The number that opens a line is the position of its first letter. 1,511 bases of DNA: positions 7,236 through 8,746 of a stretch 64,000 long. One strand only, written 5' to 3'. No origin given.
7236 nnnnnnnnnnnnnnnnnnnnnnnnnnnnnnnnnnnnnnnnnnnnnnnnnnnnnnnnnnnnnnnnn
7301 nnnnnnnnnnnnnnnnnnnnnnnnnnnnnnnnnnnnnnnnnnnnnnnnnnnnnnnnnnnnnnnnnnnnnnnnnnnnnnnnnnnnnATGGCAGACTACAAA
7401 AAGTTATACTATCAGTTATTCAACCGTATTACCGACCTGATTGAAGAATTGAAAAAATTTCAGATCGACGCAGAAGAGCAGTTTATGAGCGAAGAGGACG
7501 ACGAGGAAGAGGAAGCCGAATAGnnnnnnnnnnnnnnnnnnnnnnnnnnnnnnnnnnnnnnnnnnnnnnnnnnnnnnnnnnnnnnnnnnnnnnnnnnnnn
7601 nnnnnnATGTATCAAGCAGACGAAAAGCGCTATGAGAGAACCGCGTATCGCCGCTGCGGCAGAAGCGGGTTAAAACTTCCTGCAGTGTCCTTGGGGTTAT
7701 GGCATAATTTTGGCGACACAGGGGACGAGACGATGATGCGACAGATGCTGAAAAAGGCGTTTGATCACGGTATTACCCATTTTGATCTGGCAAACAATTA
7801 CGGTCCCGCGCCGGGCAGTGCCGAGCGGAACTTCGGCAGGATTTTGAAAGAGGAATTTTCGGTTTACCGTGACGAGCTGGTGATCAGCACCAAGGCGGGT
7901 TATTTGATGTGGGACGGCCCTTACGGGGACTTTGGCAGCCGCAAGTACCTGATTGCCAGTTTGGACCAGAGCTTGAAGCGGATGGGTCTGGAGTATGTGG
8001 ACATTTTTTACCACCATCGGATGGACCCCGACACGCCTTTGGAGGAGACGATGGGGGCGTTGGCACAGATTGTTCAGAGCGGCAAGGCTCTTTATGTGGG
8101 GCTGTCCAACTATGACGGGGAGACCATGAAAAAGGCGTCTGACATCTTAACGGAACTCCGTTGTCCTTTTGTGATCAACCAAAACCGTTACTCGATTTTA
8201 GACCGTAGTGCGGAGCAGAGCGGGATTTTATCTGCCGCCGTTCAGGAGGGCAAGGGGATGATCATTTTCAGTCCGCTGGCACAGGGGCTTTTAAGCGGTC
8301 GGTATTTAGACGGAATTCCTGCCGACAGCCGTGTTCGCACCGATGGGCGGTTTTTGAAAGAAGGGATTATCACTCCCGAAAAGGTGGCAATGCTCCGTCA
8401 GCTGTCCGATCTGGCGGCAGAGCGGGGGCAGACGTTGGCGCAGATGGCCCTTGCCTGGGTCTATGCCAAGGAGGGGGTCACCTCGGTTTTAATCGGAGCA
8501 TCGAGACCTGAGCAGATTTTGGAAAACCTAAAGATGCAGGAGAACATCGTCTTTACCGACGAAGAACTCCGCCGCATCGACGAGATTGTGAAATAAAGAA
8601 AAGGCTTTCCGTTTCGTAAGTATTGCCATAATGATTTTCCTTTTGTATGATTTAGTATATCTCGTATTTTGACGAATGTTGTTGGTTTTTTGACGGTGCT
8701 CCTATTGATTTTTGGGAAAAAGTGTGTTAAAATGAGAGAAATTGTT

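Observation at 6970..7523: Two tandem promoter-to-terminator structured RNA candidates sharing a duplicated terminator, followed by a 45-aa poly-acidic micro-ORF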

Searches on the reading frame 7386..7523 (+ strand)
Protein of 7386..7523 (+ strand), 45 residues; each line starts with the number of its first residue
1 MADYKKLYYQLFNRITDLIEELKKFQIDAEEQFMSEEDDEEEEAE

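Call 12: search_protein_families(library=pfam, proteins=[window:7386-7523:+], max_evalue=0.01)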
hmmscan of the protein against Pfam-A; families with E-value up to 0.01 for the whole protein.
window:7386-7523:+ (45 aa): 0 families

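Call 13: find_homologous_proteins(query=window:7386-7520:+, max_evalue=0.01)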
Query seq(45 aa) (45 aa): 5 proteins with E <= 0.01 among 5 candidates.
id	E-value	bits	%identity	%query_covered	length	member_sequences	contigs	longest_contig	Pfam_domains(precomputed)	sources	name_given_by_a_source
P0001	2.9e-19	84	100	100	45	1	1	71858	-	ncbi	-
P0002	2.9e-14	68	85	76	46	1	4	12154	-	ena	-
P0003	5.2e-14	68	85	76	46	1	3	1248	-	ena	-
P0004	3.6e-7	47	46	96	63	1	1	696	-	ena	-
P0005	6.5e-7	46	68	76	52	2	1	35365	-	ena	-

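Call 15: find_encoding_contigs(protein=P0002, flank=4000, max_places=6)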
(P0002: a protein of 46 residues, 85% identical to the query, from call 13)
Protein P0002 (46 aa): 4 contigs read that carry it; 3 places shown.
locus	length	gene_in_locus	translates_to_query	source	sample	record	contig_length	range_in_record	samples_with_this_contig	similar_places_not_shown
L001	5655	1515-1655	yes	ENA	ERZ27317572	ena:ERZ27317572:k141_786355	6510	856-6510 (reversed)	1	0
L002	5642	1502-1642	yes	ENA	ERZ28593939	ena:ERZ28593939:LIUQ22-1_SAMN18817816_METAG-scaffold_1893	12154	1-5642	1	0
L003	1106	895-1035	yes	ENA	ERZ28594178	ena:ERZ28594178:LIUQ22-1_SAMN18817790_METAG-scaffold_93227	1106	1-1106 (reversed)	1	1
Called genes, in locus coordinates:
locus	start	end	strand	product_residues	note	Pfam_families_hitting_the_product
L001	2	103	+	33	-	?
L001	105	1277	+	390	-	PF01321:Creatinase_N, PF00557:Peptidase_M24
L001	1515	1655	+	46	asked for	-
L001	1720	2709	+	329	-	PF00248:Aldo_ket_red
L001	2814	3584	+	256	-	-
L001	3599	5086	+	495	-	PF19993:DO-GTPase2 (faint)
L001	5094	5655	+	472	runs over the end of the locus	?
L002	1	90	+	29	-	?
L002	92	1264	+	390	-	PF01321:Creatinase_N, PF00557:Peptidase_M24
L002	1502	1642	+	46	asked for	-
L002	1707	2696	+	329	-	PF00248:Aldo_ket_red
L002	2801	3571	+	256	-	-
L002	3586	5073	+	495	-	PF19993:DO-GTPase2 (faint)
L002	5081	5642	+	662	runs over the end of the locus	-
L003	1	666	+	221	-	?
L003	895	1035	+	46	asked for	-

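Call 16: find_encoding_contigs(protein=P0005, flank=4000, max_places=6)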
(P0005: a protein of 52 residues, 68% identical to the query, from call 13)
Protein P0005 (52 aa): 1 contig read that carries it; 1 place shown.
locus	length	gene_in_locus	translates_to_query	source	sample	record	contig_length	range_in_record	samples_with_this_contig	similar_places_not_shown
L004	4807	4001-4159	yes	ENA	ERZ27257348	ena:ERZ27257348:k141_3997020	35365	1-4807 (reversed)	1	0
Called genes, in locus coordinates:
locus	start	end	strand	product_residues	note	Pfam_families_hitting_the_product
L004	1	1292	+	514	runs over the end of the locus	PF03853:YjeF_N, PF01256:Carb_kinase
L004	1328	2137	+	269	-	-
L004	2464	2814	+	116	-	PF02452:PemK_toxin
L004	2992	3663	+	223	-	-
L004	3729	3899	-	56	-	-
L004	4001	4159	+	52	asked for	-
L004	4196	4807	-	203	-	?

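Call 63: search_protein_families(library=ncbifam, proteins=[window:7386-7523:+], max_evalue=0.1)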
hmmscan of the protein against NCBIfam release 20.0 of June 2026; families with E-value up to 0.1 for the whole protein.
window:7386-7523:+ (45 aa): 0 families

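Call 67: find_encoding_contigs(protein=P0001, flank=1000, max_places=3)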
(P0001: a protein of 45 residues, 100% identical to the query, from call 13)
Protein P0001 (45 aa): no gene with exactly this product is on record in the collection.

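Call 74: find_homologous_proteins(query=A4, max_evalue=0.001)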
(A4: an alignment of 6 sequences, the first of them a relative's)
Query A4 (6 sequences) (45 aa, profile of the alignment): 98 proteins with E <= 0.001 among 247 candidates.
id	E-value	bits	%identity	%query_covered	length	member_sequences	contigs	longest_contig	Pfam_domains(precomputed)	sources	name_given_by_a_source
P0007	3.1e-23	99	33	71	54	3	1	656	-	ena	-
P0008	9.0e-23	98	33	71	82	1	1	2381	-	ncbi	-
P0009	3.3e-22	96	34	67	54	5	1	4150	-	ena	-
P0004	2.0e-21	93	46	96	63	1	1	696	-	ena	-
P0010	2.5e-20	90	29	80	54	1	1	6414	-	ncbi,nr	ncbi:MAG: hypothetical protein Q3977_03410 [Oscillospiraceae bacterium]|nr:hypothetical protein [Osc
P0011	2.1e-19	87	36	49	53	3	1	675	-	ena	-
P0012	4.8e-19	86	41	49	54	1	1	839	-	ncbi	-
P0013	1.4e-18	84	45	49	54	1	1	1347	-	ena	-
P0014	2.4e-18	84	54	29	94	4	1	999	-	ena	-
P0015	3.2e-18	83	28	93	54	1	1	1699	-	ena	-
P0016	7.3e-18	82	41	49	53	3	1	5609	-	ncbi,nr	ncbi:MAG: hypothetical protein IKC50_03685 [Oscillospiraceae bacterium]|nr:hypothetical protein [Osc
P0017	1.2e-17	81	30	93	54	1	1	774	-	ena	-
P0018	3.0e-17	80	41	49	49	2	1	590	-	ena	-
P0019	4.1e-17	80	41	49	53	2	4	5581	-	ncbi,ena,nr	ncbi:MAG: hypothetical protein IKA78_02720 [Oscillospiraceae bacterium]|nr:hypothetical protein [Osc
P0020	4.7e-17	79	29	80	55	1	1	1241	-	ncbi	-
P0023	1.2e-16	78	29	82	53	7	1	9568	-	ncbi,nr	ncbi:MAG: hypothetical protein IKC04_05210 [Oscillospiraceae bacterium]|nr:hypothetical protein [Osc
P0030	1.2e-15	75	35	93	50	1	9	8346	-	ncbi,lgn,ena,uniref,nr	ncbi:hypothetical protein [Selenomonas ruminantium]|uniref:hypothetical protein n=1 Tax=Selenomonas 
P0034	3.3e-15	73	33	71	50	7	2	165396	-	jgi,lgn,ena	-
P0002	5.7e-15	73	85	76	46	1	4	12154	-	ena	-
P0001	6.2e-15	73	100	100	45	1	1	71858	-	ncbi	-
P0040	2.8e-14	70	46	29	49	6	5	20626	-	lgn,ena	-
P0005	3.0e-14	70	68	76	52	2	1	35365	-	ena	-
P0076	5.2e-12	63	-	-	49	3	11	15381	-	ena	-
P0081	1.2e-10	59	32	62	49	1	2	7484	-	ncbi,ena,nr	ncbi:MAG: hypothetical protein IJ822_10665 [Pyramidobacter sp.]|nr:hypothetical protein [Pyramidobac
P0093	1.0e-8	53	33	100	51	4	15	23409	-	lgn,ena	-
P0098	8.1e-7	47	57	78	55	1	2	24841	-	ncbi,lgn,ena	-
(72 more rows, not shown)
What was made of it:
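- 7386..7523 (+): Micro-ORF of 45 aa, belonging to a conserved small-protein family. The model is a single long helix. 98 homologous clusters (call 74).
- The lineages include records named Selenomonas ruminantium and a Pyramidobacter MAG (call 74).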

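Call 75: find_encoding_contigs(protein=P0023, flank=1500, max_places=2)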
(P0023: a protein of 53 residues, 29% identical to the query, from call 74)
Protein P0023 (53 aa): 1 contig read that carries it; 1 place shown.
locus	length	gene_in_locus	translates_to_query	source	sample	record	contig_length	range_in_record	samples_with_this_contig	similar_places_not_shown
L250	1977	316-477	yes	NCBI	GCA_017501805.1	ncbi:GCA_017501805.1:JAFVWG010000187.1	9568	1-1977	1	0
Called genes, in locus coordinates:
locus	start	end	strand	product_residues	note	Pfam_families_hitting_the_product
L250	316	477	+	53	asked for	-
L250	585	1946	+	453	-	PF10396:TrmE_N, PF12631:MnmE_helical, PF00350:Dynamin_N (faint), PF01926:MMR_HSR1, PF02421:FeoB_N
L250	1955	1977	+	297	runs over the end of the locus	PF00892:EamA, PF06027:SLC35F (faint), PF00892:EamA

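Call 76: find_encoding_contigs(protein=P0034, flank=1500, max_places=2)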
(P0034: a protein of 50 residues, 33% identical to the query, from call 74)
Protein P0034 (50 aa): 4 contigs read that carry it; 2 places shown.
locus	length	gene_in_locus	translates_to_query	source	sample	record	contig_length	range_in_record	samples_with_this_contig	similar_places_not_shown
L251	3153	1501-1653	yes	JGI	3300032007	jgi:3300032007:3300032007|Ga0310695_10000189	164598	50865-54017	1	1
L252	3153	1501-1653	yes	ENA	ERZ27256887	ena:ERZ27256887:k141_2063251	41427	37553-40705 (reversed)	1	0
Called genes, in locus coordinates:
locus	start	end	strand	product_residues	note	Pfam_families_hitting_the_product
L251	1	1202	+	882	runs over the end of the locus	PF01326:PPDK_N, PF00391:PEP-utilizers, PF02896:PEP-utilizers_C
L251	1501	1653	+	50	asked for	-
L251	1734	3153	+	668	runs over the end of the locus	PF08757:CotH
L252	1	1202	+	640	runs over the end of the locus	?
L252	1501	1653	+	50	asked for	-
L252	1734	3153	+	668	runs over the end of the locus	PF08757:CotH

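Call 77: find_encoding_contigs(protein=P0030, flank=1500, max_places=2)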
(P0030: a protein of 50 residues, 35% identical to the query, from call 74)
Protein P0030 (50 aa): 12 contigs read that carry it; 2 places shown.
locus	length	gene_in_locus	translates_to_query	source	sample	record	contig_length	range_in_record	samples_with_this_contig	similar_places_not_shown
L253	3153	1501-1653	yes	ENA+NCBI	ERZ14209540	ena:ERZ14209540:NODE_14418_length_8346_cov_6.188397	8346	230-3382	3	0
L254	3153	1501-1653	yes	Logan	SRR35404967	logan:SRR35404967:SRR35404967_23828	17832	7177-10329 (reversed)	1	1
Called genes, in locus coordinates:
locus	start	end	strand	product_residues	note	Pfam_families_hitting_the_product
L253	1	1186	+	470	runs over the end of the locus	PF02518:HATPase_c, PF13589:HATPase_c_3 (weak)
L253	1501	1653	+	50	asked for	-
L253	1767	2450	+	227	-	-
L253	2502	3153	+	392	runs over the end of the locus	PF13240:Zn_Ribbon_1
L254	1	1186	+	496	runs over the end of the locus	PF02518:HATPase_c (weak), PF13589:HATPase_c_3 (weak)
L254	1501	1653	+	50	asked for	-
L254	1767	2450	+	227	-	-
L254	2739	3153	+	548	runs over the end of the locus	-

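Call 78: find_encoding_contigs(protein=P0098, flank=1500, max_places=2)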
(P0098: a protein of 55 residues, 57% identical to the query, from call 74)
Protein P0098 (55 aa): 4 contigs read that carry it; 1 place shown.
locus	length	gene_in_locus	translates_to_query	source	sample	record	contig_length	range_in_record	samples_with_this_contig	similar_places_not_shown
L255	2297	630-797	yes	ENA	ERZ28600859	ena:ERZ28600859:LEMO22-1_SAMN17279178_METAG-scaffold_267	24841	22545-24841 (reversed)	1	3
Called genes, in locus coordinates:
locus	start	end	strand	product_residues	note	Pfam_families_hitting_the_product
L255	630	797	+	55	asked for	-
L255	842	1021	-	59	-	-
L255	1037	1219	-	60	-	-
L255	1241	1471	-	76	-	-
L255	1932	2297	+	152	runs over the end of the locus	PF00338:Ribosomal_S10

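Call 79: find_encoding_contigs(protein=P0040, flank=1500, max_places=2)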
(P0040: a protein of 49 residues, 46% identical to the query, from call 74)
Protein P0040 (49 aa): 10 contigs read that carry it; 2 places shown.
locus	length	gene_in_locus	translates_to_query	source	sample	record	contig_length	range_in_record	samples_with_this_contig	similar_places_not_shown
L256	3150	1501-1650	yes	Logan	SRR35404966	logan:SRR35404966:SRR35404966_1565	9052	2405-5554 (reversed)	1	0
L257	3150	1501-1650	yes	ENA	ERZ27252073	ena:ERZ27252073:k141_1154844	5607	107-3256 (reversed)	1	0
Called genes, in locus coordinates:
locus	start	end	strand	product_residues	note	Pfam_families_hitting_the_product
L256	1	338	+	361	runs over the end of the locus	-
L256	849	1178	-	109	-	-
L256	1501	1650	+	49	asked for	-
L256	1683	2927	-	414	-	PF00089:Trypsin, PF13365:Trypsin_2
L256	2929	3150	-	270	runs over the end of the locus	PF00924:MS_channel_2nd, PF21082:MS_channel_3rd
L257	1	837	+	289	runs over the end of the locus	-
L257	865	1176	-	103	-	-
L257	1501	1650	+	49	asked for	-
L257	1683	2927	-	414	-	PF00089:Trypsin, PF13365:Trypsin_2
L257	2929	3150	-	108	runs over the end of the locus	?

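Call 83: find_encoding_contigs(protein=P0081, flank=1200, max_places=2)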
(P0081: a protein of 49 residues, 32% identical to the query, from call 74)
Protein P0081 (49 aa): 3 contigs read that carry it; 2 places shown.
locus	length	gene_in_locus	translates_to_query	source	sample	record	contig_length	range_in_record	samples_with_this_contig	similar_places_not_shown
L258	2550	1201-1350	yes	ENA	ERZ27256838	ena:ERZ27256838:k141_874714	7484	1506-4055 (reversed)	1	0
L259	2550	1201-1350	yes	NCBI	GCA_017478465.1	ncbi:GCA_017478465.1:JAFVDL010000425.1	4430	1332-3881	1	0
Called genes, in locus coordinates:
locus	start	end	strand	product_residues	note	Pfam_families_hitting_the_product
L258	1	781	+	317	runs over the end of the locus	-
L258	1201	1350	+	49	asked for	-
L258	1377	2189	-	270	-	PF00924:MS_channel_2nd, PF21082:MS_channel_3rd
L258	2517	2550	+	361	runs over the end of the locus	PF01144:CoA_trans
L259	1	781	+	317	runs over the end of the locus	-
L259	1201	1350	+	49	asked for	-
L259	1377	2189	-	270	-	PF00924:MS_channel_2nd, PF21082:MS_channel_3rd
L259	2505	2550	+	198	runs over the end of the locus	PF01144:CoA_trans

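Call 84: find_encoding_contigs(protein=P0093, flank=1200, max_places=2)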
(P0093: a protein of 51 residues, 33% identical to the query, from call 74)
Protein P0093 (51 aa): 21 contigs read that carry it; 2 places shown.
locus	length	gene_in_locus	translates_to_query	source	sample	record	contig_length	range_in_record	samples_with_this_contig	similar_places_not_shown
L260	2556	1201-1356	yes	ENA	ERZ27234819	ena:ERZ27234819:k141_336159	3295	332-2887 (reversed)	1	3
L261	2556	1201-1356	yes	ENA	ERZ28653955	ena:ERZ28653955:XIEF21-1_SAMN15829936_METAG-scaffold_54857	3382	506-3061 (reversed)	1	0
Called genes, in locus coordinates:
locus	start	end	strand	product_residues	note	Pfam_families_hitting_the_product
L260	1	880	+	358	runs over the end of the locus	PF04015:DUF362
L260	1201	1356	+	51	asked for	-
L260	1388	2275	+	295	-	-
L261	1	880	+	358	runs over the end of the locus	PF04015:DUF362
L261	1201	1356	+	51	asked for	-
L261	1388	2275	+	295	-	-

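Call 85: find_encoding_contigs(protein=P0076, flank=1200, max_places=2)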
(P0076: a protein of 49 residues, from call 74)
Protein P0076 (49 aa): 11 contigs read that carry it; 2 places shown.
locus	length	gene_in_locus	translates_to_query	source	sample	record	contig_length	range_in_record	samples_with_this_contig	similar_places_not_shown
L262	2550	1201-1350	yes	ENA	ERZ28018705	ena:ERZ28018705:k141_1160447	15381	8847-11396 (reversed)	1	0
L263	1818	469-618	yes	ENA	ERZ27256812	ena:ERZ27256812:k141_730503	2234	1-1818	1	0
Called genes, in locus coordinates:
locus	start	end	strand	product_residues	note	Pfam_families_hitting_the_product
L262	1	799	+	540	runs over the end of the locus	PF00239:Resolvase, PF07508:Recombinase, PF13408:Zn_ribbon_recom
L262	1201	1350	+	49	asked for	-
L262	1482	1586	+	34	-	-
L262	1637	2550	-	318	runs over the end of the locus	PF07670:Gate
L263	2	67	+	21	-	?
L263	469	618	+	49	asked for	-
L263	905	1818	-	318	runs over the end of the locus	PF07670:Gate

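Call 86: find_encoding_contigs(protein=P0010, flank=1200, max_places=2)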
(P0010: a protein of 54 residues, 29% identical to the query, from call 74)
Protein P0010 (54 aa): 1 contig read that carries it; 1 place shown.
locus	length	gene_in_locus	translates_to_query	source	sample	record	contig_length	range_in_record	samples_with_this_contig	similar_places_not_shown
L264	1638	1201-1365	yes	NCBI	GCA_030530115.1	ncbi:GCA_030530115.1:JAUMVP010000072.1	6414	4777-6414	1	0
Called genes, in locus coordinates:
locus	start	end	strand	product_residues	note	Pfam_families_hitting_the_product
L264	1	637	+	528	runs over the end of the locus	PF04932:Wzy_C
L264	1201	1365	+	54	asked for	-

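Call 97: predict_structure(alignment_id=A5)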
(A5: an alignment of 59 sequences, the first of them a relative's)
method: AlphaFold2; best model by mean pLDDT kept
length: 45 residues; sequences in the alignment: 59
mean_pLDDT: 90.6   pTM: 0.57
mean pLDDT of the five models: 90.6, 90.0, 89.9, 89.1, 88.6
residues with pLDDT >= 90: 32; 70-90: 11; 50-70: 2; < 50: 0
segments of 3 or more residues with pLDDT < 50: none
pLDDT, mean of each block of 10 residues (from residue 1): 90 98 98 85 71
secondary structure, 60 per line:
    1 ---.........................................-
elements in order: H4-44
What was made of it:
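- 7386..7523 (+): Model mean pLDDT 90.6 (call 97).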

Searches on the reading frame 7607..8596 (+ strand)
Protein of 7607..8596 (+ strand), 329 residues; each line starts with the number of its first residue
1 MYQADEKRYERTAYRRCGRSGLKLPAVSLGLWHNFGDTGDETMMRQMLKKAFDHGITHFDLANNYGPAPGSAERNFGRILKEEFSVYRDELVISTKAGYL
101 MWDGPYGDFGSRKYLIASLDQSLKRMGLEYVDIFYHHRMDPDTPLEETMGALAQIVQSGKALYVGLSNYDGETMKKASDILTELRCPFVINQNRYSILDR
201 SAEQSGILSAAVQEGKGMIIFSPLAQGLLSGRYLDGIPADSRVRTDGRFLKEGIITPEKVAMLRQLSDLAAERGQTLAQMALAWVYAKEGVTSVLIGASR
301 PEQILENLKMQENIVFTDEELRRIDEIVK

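Call 12: search_protein_families(library=pfam, proteins=[window:7607-8596:+], max_evalue=0.01)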
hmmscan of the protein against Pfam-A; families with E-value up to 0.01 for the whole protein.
window:7607-8596:+ (329 aa): 1 family
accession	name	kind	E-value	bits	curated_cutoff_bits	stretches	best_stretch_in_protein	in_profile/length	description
PF00248.27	Aldo_ket_red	-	1.7e-76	257.6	24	1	27-328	2-290/291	Aldo/keto reductase family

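Call 63: search_protein_families(library=ncbifam, proteins=[window:7607-8596:+], max_evalue=0.1)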
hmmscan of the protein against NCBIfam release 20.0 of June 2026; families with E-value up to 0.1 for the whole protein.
window:7607-8596:+ (329 aa): 7 families
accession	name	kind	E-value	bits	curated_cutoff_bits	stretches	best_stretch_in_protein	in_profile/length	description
NF007388.0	PRK09912.1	subfamily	8.7e-135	449.1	448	1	2-328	3-332/346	L-glyceraldehyde 3-phosphate reductase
TIGR01293.1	Kv_beta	subfamily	2e-49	168.3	365.4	1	13-325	2-316/319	voltage-dependent potassium channel subunit beta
NF049922.1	MethglyxlRedYdjG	equivalog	1e-28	100.3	550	1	18-326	7-319/326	NADH-dependent methylglyoxal reductase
NF007912.0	PRK10625.1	equivalog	4.8e-25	88.7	415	1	14-327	3-337/346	NADP(H)-dependent aldo-keto reductase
NF007695.0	PRK10376.1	subfamily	2.4e-20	72.8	280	2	29-224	27-215/290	oxidoreductase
NF008377.0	PRK11172.1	equivalog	2.6e-15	56.3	327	2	42-181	16-143/267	2,5-didehydrogluconate reductase DkgB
NF008598.0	PRK11565.1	equivalog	4.2e-09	35.9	425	1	21-195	12-163/275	2,5-didehydrogluconate reductase DkgA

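Call 68: list_cluster_members(proteins=[P0001, window:7607-8596:+])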
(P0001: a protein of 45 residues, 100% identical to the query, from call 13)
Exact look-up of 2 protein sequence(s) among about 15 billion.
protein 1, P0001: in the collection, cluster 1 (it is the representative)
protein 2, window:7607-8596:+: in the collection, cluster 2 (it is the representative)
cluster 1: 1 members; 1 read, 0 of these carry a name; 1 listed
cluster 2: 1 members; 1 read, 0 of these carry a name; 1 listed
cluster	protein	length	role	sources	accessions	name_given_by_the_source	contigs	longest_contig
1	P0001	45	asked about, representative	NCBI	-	-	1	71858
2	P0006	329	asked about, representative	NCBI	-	-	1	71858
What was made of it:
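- Tried and rejected: The micro-ORF and the AKR protein are singletons from an unnamed NCBI contig of 71,858 nt (calls 67, 68).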
